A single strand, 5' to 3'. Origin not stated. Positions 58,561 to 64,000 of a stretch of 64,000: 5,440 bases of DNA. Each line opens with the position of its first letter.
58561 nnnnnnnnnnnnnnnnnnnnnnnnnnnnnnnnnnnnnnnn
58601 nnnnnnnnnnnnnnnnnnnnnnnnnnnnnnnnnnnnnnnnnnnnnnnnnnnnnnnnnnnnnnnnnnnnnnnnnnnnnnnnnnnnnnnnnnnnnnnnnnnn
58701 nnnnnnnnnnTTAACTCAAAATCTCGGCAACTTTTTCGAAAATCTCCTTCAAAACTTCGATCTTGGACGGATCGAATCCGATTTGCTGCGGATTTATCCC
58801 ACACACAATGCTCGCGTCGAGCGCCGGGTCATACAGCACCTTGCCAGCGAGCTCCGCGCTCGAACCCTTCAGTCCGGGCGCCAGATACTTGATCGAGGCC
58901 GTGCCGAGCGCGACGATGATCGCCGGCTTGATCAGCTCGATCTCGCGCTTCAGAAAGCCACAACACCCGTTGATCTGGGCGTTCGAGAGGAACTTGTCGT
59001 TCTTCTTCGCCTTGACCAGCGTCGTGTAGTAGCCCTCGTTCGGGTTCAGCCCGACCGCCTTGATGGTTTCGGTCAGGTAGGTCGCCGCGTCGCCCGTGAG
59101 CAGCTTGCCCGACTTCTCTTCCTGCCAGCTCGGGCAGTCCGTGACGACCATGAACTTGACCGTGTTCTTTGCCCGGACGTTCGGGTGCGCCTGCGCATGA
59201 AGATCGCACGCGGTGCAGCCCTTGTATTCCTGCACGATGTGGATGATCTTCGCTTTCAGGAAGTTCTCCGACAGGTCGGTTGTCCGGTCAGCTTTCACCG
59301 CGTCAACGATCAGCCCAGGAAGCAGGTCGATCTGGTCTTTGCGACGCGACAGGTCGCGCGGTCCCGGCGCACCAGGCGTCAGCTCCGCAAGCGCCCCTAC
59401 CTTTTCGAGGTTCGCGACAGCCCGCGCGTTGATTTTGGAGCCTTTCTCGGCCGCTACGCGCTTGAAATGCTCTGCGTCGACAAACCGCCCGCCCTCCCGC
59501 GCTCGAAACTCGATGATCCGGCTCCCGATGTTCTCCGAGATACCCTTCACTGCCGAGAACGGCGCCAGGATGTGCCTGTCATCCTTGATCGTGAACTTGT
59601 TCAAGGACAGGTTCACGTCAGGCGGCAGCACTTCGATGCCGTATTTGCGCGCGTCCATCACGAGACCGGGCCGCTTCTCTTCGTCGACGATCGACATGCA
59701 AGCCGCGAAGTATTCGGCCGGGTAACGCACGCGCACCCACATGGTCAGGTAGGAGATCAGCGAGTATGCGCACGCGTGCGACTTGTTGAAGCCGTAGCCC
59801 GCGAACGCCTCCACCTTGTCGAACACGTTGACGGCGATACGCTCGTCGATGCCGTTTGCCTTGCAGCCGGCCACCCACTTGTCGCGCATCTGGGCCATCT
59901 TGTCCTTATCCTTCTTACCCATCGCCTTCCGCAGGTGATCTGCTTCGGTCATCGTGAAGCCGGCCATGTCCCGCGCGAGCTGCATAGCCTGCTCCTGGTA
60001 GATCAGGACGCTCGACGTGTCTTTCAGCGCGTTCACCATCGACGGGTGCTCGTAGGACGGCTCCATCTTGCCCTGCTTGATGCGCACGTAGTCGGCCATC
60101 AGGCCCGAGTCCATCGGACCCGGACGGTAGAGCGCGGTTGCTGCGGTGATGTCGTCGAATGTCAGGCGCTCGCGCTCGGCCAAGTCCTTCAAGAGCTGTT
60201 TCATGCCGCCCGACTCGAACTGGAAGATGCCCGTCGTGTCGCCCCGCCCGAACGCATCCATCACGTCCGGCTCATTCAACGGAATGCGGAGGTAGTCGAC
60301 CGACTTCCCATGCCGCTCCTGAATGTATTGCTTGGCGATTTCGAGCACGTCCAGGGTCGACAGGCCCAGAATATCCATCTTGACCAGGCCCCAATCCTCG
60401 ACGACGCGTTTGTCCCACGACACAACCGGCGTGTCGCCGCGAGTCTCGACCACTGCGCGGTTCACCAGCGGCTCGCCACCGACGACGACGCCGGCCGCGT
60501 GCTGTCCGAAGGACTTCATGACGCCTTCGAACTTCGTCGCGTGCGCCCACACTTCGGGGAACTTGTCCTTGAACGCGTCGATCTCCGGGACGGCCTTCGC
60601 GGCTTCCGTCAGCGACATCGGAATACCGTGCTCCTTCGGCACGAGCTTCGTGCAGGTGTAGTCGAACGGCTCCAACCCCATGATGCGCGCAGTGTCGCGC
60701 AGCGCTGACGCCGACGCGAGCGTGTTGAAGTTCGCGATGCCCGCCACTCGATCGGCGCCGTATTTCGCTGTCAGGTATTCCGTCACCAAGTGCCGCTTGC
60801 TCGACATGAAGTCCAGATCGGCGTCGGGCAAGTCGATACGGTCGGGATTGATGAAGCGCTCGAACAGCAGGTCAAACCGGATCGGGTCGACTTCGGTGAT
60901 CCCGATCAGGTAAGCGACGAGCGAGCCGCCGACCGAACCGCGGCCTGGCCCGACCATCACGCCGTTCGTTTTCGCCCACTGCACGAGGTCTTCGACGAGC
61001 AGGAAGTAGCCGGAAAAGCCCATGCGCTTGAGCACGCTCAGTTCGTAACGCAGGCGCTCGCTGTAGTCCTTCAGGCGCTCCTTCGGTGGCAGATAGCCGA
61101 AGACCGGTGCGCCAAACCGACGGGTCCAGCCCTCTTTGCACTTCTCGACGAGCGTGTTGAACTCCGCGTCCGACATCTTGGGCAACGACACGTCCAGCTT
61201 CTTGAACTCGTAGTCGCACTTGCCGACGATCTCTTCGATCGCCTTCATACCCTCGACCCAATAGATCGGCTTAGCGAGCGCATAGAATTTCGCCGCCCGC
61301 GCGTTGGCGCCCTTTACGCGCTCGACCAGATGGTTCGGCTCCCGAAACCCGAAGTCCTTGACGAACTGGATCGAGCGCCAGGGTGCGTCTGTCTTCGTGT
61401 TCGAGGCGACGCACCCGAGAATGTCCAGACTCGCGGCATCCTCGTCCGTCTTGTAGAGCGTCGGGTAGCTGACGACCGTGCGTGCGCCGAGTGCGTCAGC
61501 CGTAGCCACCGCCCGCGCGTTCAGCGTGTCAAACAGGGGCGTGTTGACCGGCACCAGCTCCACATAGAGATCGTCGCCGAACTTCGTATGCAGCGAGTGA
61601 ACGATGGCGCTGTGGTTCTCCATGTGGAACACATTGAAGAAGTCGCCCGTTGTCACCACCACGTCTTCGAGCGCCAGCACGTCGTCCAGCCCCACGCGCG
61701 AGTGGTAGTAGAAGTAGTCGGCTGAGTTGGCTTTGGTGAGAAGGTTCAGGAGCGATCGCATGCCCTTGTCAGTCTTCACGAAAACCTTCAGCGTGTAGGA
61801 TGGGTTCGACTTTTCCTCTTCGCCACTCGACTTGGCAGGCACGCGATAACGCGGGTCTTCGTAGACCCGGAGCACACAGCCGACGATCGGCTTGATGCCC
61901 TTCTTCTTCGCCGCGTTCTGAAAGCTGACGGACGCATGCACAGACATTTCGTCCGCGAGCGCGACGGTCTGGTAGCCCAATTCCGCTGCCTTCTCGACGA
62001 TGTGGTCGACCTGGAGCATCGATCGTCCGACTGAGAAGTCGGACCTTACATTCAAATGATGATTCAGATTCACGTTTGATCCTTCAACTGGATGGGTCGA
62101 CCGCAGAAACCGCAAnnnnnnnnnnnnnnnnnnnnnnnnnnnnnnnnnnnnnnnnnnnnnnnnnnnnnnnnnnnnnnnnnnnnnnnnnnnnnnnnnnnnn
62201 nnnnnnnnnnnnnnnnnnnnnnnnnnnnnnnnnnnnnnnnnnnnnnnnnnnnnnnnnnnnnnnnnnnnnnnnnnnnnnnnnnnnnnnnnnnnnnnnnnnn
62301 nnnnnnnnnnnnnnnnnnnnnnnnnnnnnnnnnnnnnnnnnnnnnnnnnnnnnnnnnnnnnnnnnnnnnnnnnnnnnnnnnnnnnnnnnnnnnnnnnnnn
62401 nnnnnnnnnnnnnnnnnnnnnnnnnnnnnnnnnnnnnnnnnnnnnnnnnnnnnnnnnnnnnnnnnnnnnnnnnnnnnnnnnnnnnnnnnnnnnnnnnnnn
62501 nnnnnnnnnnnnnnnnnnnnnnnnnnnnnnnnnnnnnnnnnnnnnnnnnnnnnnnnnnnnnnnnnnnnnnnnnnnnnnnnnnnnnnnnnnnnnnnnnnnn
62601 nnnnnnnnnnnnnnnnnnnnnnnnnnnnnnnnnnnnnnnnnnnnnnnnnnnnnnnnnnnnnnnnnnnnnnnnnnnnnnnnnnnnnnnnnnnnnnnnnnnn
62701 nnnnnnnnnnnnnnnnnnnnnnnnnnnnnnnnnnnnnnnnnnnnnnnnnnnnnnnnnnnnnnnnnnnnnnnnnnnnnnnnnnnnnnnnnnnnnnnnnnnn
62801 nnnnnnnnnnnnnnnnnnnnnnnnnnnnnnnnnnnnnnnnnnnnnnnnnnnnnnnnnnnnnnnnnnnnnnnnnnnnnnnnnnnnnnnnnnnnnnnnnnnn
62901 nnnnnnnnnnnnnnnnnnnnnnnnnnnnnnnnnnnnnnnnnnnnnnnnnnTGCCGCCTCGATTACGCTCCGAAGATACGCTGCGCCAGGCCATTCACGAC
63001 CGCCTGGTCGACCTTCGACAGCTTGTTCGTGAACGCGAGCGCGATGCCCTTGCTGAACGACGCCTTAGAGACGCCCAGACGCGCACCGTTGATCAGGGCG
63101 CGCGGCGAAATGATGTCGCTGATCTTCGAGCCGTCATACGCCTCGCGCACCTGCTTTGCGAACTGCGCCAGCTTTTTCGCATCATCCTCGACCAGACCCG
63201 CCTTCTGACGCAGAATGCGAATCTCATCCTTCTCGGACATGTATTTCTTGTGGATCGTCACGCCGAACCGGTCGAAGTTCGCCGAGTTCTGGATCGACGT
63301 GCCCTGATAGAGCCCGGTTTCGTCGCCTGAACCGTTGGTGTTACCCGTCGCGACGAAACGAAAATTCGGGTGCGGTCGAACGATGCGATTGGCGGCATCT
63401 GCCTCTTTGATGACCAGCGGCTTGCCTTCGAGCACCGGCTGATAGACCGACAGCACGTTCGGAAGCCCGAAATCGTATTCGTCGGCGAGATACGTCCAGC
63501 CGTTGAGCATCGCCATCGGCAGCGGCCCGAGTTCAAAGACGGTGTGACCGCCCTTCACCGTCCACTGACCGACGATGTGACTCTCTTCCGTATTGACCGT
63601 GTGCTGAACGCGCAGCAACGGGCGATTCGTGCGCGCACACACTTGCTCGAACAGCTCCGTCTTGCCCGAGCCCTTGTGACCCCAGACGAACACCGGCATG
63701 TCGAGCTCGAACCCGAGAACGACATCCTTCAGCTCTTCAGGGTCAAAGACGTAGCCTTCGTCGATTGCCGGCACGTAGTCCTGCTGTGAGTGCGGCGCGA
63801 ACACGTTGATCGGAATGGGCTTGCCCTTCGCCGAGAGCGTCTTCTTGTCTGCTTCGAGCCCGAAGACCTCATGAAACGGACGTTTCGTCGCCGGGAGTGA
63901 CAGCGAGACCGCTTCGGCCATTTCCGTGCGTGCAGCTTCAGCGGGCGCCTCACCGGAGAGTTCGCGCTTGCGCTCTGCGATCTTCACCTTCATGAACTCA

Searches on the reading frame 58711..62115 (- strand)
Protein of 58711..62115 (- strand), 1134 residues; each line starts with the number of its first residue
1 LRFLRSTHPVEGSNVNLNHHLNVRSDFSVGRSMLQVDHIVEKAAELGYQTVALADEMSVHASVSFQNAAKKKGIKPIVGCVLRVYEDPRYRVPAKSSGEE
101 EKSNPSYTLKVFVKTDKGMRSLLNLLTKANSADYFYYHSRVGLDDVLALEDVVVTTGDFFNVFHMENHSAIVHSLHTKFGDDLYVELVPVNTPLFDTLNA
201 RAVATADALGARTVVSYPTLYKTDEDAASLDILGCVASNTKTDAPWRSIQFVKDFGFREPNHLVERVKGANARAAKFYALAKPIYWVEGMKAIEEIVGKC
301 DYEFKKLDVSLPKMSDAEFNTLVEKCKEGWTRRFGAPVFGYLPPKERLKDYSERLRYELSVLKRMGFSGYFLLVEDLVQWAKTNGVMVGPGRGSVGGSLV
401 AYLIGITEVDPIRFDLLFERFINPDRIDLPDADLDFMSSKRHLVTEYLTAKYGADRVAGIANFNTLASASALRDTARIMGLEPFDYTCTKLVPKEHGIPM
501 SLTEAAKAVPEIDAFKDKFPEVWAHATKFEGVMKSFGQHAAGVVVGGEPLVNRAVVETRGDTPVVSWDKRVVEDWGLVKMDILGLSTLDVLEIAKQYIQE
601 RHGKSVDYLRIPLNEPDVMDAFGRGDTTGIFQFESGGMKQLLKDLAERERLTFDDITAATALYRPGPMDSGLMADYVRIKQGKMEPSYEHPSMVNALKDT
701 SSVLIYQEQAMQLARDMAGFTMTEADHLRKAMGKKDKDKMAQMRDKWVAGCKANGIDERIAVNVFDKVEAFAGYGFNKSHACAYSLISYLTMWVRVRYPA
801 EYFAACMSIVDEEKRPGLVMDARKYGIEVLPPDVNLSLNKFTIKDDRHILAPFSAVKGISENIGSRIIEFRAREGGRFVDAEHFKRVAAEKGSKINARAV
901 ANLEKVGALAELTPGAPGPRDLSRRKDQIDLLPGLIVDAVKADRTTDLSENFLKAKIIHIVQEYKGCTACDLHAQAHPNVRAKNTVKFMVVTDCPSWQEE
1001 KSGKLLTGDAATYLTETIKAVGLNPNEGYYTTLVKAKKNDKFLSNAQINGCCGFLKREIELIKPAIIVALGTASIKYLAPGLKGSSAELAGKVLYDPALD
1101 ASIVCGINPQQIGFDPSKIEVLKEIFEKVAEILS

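Call 8: search_protein_families(library=pfam, proteins=[window:58711-62115:-])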
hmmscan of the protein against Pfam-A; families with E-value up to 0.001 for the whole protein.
window:58711-62115:- (1134 aa): 5 families
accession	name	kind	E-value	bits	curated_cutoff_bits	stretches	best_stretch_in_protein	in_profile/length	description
PF07733.18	DNA_pol3_alpha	-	2.7e-78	263.6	23.9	1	321-584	2-260/260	Bacterial DNA polymerase III alpha NTPase domain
PF17657.6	DNA_pol3_finger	-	1.2e-52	178.1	22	1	587-755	1-166/166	Bacterial DNA polymerase III alpha subunit finger domain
PF02811.25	PHP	-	2.6e-17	64.1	26.4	1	20-187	1-161/164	PHP domain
PF14579.12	HHH_6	-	5.7e-15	55.7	25.6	1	826-912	1-83/90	Helix-hairpin-helix motif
PF03167.25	UDG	-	1e-08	35.8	24.3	1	985-1116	7-125/141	Uracil DNA glycosylase superfamily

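Call 12: search_dna_similar(query=window:58711-62115:-, collection=phages, mode=protein, max_rows=25)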
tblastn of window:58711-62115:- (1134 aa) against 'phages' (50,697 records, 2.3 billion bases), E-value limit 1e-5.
Records with a match: 1433; places in all: 1441; records where one place covers at least 80% of the query: 105.
Best place of each record, by identity: <60% 1433.
By first word of the organism name: Pseudomonas 303; Mycobacterium 282; Streptomyces 211; Gordonia 132; Bacillus 100; Bacteriophage 45; Staphylococcus 44; Microbacterium 36; Escherichia 31; Rhodococcus 22; and 58 more.
By host as written in the record: Mycobacterium smegmatis mc2 155 204; Pseudomonas aeruginosa 118; - 103; Pseudomonas aeruginosa PAO1 86; Streptomyces griseus ATCC 10137 81; Gordonia terrae 3612 65; Streptomyces lividans JI 1326 44; Mycobacterium smegmatis mc#155 37; and 242 more.
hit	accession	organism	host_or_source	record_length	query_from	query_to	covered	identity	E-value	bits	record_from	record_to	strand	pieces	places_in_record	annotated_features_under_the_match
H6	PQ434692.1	Stenotrophomonas phage ANB28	Stenotrophomonas maltophilia B28B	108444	24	1132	98%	44.4%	0e+0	833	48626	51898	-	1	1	DNA polymerase III alpha subunit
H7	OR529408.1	Stenotrophomonas phage BUCTxx99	Stenotrophomonas maltophilia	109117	24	1132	98%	44.3%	0e+0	833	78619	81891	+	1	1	DNA polymerase III subunit alpha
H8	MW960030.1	Rhizobium phage RHph_X66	R. phaseoli sv. phaseoli INC 2-5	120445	21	1134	98%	43.5%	0e+0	870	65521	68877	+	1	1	DNA polymerase III protein alpha subunit protein | hypothetical protein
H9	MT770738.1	Rhizobium phage B1VFA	Rhizobium leguminosarum VF39SM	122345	21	1134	98%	43.4%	0e+0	864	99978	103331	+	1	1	DNA polymerase III alpha subunit | hypothetical protein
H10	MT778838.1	Rhizobium phage V1VFA-S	-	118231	21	1134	98%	43.2%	0e+0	868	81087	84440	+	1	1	DNA polymerase III alpha subunit | hypothetical protein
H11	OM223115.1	Pseudomonas phage hairong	Pseudomonas syringae pv. actinidiae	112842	21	1134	98%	42.5%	0e+0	871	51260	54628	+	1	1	DNA polymerase III alpha subunit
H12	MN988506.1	Rhizobium phage RHph_N1_15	Rhizobium phaseoli N1_15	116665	21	1133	98%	42.3%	0e+0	873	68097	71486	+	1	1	DNA polymerase III protein alpha subunit protein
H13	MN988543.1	Rhizobium phage RHph_N2_6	Rhizobium phaseoli N2_6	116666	21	1133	98%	42.3%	0e+0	873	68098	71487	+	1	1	DNA polymerase III protein alpha subunit protein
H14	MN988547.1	Rhizobium phage RHph_Y2_11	Rhizobium etli Y2_11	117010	7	1133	99%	41.7%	0e+0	862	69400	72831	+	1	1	DNA polymerase III protein alpha subunit protein | hypothetical protein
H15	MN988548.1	Rhizobium phage RHph_Y2_17_1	Rhizobium etli Y2_17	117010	7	1133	99%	41.7%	0e+0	862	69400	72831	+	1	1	DNA polymerase III protein alpha subunit protein | hypothetical protein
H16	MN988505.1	Rhizobium phage RHph_N1_10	Rhizobium phaseoli N1_10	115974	21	1133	98%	42.2%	0e+0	872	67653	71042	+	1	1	DNA polymerase III protein alpha subunit protein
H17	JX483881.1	Rhizobium phage RHEph10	Rhizobium etli CFN42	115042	9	1133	99%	41.2%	0e+0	852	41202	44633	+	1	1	putative DNA polymerase III protein alpha subunit | hypothetical protein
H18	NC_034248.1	Rhizobium phage RHEph10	Rhizobium etli CFN42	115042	9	1133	99%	41.2%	0e+0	852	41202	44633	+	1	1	DNA polymerase | hypothetical protein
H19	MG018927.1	Pseudomonas phage nickie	Pseudomonas syringae pv. avii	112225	13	1134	99%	41.3%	0e+0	850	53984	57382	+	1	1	dnaE: DNA polymerase III subunit alpha | hypothetical protein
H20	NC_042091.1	Pseudomonas phage nickie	Pseudomonas syringae pv. avii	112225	13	1134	99%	41.3%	0e+0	850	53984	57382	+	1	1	dnaE: DNA polymerase | hypothetical protein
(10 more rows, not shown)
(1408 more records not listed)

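Call 33: search_dna_similar(query=window:58711-62115:-, collection=plasmids, mode=protein, max_rows=15)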
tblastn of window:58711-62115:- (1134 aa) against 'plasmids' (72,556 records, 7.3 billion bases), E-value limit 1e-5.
Records with a match: 2365; places in all: 2514; records where one place covers at least 80% of the query: 957.
Best place of each record, by identity: <60% 2365.
By first word of the organism name: Klebsiella 347; Escherichia 230; Rhizobium 169; Acinetobacter 158; Burkholderia 151; Streptomyces 148; Agrobacterium 137; Ralstonia 136; Enterobacter 94; Bacillus 67; and 171 more.
By predicted mobility (MOB-suite, as given by PLSDB): non-mobilizable 1545; conjugative 451; mobilizable 369.
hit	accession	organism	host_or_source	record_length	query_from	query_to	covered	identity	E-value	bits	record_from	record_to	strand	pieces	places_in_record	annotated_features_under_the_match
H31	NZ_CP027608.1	Acinetobacter baumannii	-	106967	15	1134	99%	56.9%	0e+0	1306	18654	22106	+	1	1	dnaE: DNA polymerase III subunit alpha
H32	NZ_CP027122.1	Acinetobacter baumannii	-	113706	15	1134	99%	56.9%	0e+0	1306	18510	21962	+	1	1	dnaE: DNA polymerase III subunit alpha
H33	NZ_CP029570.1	Acinetobacter baumannii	Homo sapiens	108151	15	1134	99%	56.9%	0e+0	1306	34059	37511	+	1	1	dnaE: DNA polymerase III subunit alpha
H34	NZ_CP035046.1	Acinetobacter baumannii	Homo sapiens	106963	15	1134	99%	56.9%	0e+0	1306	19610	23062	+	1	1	dnaE: DNA polymerase III subunit alpha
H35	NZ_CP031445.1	Acinetobacter baumannii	Homo sapiens,right leg muscle, right ...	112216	15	1134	99%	56.9%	0e+0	1306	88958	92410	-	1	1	dnaE: DNA polymerase III subunit alpha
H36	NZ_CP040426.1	Acinetobacter baumannii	Homo sapiens,whole organism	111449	15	1134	99%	56.9%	0e+0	1306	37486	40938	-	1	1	dnaE: DNA polymerase III subunit alpha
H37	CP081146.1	Acinetobacter baumannii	Homo sapiens,respiratory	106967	15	1134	99%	56.9%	0e+0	1306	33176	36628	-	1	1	dnaE: DNA polymerase III subunit alpha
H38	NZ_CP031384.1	Acinetobacter baumannii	Homo sapiens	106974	15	1134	99%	56.9%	0e+0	1306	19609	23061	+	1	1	dnaE: DNA polymerase III subunit alpha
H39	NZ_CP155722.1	Acinetobacter baumannii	Homo sapiens,skin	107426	15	1134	99%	56.9%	0e+0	1306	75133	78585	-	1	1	dnaE: DNA polymerase III subunit alpha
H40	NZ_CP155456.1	Acinetobacter baumannii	Homo sapiens,Tracheal Aspirate/Wash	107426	15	1134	99%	56.9%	0e+0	1306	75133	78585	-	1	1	dnaE: DNA polymerase III subunit alpha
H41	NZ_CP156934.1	Acinetobacter baumannii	Homo sapiens,sputum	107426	15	1134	99%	56.9%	0e+0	1306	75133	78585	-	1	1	dnaE: DNA polymerase III subunit alpha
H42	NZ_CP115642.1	Acinetobacter baumannii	Homo sapiens,sputum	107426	15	1134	99%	56.9%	0e+0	1306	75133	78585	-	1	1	dnaE: DNA polymerase III subunit alpha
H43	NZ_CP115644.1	Acinetobacter baumannii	Homo sapiens,sputum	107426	15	1134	99%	56.9%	0e+0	1306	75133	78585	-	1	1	dnaE: DNA polymerase III subunit alpha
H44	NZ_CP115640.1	Acinetobacter baumannii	Homo sapiens,sputum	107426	15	1134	99%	56.9%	0e+0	1306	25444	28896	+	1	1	dnaE: DNA polymerase III subunit alpha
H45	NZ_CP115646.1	Acinetobacter baumannii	Homo sapiens,skin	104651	15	1134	99%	56.9%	0e+0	1306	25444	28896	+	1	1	dnaE: DNA polymerase III subunit alpha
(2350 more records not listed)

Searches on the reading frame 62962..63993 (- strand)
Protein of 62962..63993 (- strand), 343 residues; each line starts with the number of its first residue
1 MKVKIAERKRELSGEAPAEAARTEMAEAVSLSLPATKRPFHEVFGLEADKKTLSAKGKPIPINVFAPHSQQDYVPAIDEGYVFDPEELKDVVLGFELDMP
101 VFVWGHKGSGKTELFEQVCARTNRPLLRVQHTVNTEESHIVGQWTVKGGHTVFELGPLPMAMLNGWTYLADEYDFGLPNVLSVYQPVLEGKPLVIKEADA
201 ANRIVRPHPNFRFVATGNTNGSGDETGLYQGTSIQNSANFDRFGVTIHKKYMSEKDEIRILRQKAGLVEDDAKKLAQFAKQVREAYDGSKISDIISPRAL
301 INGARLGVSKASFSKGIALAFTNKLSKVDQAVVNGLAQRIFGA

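Call 42: search_protein_families(library=pfam, proteins=[window:62962-63993:-], max_evalue=0.01)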
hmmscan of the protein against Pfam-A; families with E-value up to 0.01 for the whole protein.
window:62962-63993:- (343 aa): 4 families
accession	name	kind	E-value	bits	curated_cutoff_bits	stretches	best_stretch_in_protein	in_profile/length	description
PF07728.20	AAA_5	-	5.1e-18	65.8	22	1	100-223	1-126/139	AAA domain (dynein-related subfamily)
PF08406.16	CbbQ_C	-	7.7e-07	29.7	20.6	1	257-338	1-80/85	CbbQ/NirQ/NorQ C-terminal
PF01637.24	ATPase_2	-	0.0064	16.8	33.2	0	94-122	16-44/225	ATPase domain predominantly from Archaea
PF00004.35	AAA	-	0.0072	17.2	21.2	0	102-132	2-32/131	ATPase family associated with various cellular activities (AAA)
